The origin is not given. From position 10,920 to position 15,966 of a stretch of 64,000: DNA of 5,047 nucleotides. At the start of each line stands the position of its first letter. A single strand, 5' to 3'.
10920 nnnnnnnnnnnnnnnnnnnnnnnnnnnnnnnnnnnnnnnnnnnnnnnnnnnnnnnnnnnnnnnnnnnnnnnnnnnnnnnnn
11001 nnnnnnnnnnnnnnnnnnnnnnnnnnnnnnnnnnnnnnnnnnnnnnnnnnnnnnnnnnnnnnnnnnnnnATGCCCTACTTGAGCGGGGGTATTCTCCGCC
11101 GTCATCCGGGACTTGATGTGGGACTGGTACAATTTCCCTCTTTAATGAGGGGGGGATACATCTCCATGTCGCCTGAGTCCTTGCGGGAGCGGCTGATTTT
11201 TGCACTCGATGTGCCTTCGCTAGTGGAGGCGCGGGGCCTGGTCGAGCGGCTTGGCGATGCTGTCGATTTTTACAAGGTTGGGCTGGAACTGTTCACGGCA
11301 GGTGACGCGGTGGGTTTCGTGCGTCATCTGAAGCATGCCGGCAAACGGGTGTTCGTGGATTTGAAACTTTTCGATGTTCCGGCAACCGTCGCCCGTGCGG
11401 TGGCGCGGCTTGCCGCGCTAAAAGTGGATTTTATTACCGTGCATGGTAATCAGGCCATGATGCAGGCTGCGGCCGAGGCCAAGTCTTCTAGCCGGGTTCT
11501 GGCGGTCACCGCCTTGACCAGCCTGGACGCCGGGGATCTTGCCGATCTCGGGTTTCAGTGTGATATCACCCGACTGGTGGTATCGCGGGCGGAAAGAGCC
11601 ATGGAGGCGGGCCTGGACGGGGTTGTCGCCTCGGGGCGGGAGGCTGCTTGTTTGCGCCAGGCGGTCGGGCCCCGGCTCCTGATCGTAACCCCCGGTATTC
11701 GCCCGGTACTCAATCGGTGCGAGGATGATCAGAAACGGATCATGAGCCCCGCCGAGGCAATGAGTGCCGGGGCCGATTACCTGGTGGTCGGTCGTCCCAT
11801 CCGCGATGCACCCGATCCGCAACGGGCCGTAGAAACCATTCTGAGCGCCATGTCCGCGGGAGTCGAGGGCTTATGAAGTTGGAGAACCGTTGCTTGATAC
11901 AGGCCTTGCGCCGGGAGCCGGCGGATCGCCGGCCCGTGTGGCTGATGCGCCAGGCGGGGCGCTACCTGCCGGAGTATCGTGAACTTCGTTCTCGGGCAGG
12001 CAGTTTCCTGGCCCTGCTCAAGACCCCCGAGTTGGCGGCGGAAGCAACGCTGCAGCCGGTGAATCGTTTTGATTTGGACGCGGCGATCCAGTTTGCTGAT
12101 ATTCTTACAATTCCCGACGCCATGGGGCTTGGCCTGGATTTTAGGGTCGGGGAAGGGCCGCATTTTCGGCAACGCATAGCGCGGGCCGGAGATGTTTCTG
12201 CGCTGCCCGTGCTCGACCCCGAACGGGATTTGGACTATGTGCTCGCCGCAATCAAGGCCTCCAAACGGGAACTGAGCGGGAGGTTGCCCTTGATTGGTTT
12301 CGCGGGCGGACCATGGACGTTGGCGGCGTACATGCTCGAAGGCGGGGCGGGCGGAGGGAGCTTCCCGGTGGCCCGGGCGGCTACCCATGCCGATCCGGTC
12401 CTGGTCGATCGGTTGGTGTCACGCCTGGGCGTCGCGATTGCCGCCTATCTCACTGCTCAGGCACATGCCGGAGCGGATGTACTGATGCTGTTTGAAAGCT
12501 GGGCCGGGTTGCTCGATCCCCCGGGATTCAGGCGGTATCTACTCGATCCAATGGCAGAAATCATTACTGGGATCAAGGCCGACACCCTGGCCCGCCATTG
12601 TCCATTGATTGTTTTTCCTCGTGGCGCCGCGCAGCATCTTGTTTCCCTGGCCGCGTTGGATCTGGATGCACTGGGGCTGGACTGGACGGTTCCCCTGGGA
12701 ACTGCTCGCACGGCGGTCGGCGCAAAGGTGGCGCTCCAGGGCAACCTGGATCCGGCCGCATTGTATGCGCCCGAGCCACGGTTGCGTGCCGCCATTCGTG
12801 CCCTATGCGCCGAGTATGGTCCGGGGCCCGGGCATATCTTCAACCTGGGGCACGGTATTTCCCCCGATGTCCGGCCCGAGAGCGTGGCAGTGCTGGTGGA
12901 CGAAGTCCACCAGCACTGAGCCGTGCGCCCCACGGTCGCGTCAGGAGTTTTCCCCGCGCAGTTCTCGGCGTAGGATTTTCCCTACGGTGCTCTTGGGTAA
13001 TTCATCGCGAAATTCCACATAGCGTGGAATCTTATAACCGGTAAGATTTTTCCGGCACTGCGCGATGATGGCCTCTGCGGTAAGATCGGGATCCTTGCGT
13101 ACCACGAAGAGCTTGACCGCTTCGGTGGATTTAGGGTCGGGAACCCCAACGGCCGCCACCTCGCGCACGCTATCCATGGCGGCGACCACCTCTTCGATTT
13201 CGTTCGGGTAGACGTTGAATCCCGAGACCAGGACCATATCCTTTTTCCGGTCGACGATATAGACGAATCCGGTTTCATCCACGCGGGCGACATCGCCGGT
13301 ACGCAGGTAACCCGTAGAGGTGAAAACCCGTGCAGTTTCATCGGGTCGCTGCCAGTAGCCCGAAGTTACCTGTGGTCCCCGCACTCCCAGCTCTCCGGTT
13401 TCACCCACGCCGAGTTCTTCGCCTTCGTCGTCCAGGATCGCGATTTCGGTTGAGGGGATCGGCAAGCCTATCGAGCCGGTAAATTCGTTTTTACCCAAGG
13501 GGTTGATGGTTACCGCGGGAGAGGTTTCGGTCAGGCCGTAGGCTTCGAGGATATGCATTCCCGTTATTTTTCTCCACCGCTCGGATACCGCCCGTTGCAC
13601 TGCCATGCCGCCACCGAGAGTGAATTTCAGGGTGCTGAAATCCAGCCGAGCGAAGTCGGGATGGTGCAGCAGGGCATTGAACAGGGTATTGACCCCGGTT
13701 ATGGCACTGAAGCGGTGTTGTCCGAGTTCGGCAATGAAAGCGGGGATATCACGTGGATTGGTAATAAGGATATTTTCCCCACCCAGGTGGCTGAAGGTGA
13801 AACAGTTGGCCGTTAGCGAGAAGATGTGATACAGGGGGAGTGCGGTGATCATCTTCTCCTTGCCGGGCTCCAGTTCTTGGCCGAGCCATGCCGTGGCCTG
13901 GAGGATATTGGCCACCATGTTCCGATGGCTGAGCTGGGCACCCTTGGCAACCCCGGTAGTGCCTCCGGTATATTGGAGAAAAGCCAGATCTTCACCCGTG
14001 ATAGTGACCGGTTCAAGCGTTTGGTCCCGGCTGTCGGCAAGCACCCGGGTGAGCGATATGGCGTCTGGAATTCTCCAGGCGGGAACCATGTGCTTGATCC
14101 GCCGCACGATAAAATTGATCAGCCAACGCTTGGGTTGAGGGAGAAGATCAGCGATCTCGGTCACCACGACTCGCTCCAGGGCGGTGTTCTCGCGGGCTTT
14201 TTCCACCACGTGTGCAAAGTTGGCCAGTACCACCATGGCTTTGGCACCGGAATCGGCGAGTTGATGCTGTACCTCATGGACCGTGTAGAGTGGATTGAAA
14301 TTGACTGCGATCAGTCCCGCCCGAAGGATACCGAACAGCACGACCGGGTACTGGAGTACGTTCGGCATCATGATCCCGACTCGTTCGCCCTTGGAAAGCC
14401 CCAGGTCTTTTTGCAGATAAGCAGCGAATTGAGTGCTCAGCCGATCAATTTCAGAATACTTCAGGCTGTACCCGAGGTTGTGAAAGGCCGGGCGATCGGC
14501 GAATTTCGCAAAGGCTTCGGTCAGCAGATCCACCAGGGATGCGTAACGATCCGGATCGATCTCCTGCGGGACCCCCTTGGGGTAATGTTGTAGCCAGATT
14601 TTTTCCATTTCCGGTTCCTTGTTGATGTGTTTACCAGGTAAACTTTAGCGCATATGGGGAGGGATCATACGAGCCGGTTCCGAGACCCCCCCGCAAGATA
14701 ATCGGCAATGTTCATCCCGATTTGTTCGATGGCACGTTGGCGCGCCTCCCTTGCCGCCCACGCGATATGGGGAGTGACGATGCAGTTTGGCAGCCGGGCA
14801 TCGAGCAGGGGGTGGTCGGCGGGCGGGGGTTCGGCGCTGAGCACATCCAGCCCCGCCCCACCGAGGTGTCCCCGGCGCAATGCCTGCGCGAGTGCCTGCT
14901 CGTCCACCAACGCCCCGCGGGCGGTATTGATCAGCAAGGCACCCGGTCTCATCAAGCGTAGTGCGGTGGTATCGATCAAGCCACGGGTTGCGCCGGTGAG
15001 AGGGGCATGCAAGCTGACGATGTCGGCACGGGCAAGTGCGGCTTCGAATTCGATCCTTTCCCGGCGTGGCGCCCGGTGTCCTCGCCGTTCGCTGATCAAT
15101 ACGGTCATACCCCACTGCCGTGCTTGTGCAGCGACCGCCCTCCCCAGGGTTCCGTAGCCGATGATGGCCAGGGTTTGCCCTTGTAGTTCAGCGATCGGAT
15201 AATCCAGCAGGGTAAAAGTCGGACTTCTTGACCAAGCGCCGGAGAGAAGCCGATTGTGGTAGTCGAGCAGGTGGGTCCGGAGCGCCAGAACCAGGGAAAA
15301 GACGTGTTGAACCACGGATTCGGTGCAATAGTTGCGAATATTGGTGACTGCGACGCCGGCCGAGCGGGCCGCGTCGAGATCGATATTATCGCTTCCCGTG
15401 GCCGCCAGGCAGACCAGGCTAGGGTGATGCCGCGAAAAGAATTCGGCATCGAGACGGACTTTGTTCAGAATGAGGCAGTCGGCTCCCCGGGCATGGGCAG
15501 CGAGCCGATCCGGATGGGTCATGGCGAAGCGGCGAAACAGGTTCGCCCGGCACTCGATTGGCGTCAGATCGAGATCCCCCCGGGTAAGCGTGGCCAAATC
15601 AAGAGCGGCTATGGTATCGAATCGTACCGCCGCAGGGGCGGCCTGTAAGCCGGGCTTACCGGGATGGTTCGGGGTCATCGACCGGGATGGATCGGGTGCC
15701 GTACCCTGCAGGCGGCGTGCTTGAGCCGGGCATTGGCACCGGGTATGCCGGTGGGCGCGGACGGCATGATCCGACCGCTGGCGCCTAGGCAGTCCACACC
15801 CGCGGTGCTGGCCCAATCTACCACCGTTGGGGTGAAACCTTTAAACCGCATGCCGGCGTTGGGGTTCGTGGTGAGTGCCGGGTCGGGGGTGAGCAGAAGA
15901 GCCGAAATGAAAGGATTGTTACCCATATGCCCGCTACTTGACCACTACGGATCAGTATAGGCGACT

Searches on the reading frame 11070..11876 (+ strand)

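Call 41: search_protein_families(library=pfam, proteins=[window:11070-11876:+], max_evalue=0.000001)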
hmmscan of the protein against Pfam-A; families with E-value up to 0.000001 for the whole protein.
window:11070-11876:+ (268 aa): 1 family
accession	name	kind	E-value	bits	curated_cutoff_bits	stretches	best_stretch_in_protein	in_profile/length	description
PF00215.30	OMPdecase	-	5.8e-51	174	27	1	41-257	2-221/221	Orotidine 5'-phosphate decarboxylase / HUMPS family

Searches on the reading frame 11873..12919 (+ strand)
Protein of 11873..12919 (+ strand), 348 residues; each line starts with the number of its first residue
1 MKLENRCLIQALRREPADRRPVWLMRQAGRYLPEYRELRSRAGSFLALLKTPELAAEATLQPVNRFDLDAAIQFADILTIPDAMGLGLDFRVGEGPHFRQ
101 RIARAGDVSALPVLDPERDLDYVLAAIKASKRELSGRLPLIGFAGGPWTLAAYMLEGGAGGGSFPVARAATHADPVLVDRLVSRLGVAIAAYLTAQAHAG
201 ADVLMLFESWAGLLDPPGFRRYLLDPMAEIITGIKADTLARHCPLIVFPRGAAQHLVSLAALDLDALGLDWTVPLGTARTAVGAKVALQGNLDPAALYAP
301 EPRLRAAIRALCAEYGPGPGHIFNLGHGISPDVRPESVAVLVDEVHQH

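Call 41: search_protein_families(library=pfam, proteins=[window:11873-12919:+], max_evalue=0.000001)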
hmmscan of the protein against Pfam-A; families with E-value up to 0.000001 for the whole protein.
window:11873-12919:+ (348 aa): 1 family
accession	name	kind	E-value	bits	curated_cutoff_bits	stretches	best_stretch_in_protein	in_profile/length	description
PF01208.23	URO-D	-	2.5e-112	375.8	23.9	1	5-348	3-346/346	Uroporphyrinogen decarboxylase (URO-D)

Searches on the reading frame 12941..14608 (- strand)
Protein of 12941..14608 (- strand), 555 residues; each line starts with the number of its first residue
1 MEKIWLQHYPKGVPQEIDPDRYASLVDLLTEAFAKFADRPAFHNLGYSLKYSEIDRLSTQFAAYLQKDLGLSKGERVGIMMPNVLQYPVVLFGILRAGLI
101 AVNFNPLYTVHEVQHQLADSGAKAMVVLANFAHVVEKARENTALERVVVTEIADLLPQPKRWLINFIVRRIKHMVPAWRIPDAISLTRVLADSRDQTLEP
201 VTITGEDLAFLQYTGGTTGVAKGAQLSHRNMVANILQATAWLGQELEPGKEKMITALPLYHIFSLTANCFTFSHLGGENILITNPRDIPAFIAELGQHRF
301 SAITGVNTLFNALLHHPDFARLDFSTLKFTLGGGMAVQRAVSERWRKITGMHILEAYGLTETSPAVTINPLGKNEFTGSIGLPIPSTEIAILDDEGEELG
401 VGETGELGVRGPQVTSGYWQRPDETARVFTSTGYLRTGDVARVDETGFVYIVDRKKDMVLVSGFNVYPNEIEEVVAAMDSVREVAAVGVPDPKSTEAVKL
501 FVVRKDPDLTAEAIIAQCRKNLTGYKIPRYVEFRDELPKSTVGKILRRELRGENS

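Call 41: search_protein_families(library=pfam, proteins=[window:12941-14608:-], max_evalue=0.000001)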
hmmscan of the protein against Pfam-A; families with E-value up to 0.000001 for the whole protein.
window:12941-14608:- (555 aa): 2 families
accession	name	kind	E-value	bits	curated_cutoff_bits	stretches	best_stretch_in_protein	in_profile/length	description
PF00501.34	AMP-binding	-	1.7e-93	313.9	29.9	1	31-419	3-384/384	AMP-binding enzyme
PF13193.12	AMP-binding_C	-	2.3e-17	64.1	24.5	1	470-544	1-76/76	AMP-binding enzyme C-terminal domain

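Call 54: search_protein_families(library=ncbifam, proteins=[window:12941-14608:-], max_evalue=1e-60)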
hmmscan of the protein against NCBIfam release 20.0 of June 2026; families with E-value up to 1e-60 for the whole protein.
window:12941-14608:- (555 aa): 32 families (the best 25 are shown)
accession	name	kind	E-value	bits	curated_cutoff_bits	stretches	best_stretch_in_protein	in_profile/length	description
NF006523.0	PRK08974.1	equivalog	4.7e-250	830.5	884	1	1-554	1-553/561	long-chain-fatty-acid--CoA ligase FadD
NF005463.0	PRK07059.1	subfamily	1.6e-246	819.1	869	1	1-554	1-556/557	long-chain-fatty-acid--CoA ligase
NF006442.0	PRK08751.1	equivalog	2.1e-240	798.9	1023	1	3-552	5-556/560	long-chain fatty acid--CoA ligase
NF004229.0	PRK05677.1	subfamily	1e-234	780.2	879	1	2-554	3-555/563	long-chain-fatty-acid--CoA ligase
NF009139.0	PRK12492.1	equivalog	7.3e-212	704.7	1018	1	3-552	4-560/562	long-chain-fatty-acid--CoA ligase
NF004114.0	PRK05605.1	equivalog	2.5e-142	475.1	766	1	2-552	14-567/575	long-chain-fatty-acid--CoA ligase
NF005220.0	PRK06710.1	equivalog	6.1e-131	437.3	1116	1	1-553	3-552/563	long-chain-fatty-acid--CoA ligase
NF006181.0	PRK08314.1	subfamily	6.8e-116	387.7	705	1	2-553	4-553/563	long-chain-fatty-acid--CoA ligase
NF004837.0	PRK06187.1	subfamily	2.8e-115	385.6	476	1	20-552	5-520/531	long-chain-fatty-acid--CoA ligase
NF004822.0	PRK06178.1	equivalog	1.1e-96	324.7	782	1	2-551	15-564/571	acyl-CoA synthetase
NF006182.0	PRK08316.1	subfamily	2e-96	323.5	663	1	188-553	153-516/523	fatty acyl-CoA synthetase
NF005307.0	PRK06839.1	equivalog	1.2e-92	311.2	748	1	48-550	27-489/496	o-succinylbenzoate--CoA ligase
NF005702.0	PRK07514.1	subfamily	3.4e-91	306.1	558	1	190-553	141-499/506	malonyl-CoA synthase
TIGR03205.1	pimA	equivalog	5.9e-89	298.9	705.6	1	7-551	6-541/541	dicarboxylate--CoA ligase PimA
NF005801.1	PRK07656.1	equivalog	6.2e-88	295.6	657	1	27-551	5-500/500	FadD3 family acyl-CoA ligase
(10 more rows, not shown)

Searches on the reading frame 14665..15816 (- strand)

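Call 42: search_protein_families(library=pfam, proteins=[window:14665-15816:-], max_evalue=0.000001)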
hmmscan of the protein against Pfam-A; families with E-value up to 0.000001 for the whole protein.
window:14665-15816:- (383 aa): 2 families
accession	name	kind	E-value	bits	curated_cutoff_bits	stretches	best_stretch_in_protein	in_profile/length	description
PF02826.25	2-Hacid_dh_C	-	1.8e-52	177.7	25.1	1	173-352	1-178/178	D-isomer specific 2-hydroxyacid dehydrogenase, NAD binding domain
PF00389.36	2-Hacid_dh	-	1e-16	61.3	24.6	1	102-382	30-132/134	D-isomer specific 2-hydroxyacid dehydrogenase, catalytic domain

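Call 54: search_protein_families(library=ncbifam, proteins=[window:14665-15816:-], max_evalue=1e-60)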
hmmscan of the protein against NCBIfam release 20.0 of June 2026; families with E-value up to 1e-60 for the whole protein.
window:14665-15816:- (383 aa): 3 families
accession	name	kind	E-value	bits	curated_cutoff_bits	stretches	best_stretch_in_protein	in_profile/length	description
NF005069.0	PRK06487.1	equivalog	5.9e-112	373.9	448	1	71-380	8-317/320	2-hydroxyacid dehydrogenase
NF005387.0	PRK06932.1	equivalog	1.1e-77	261.1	492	1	96-375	29-311/314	2-hydroxyacid dehydrogenase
NF006263.0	PRK08410.1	equivalog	5.5e-76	255.9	389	1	69-376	3-309/311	D-2-hydroxyacid dehydrogenase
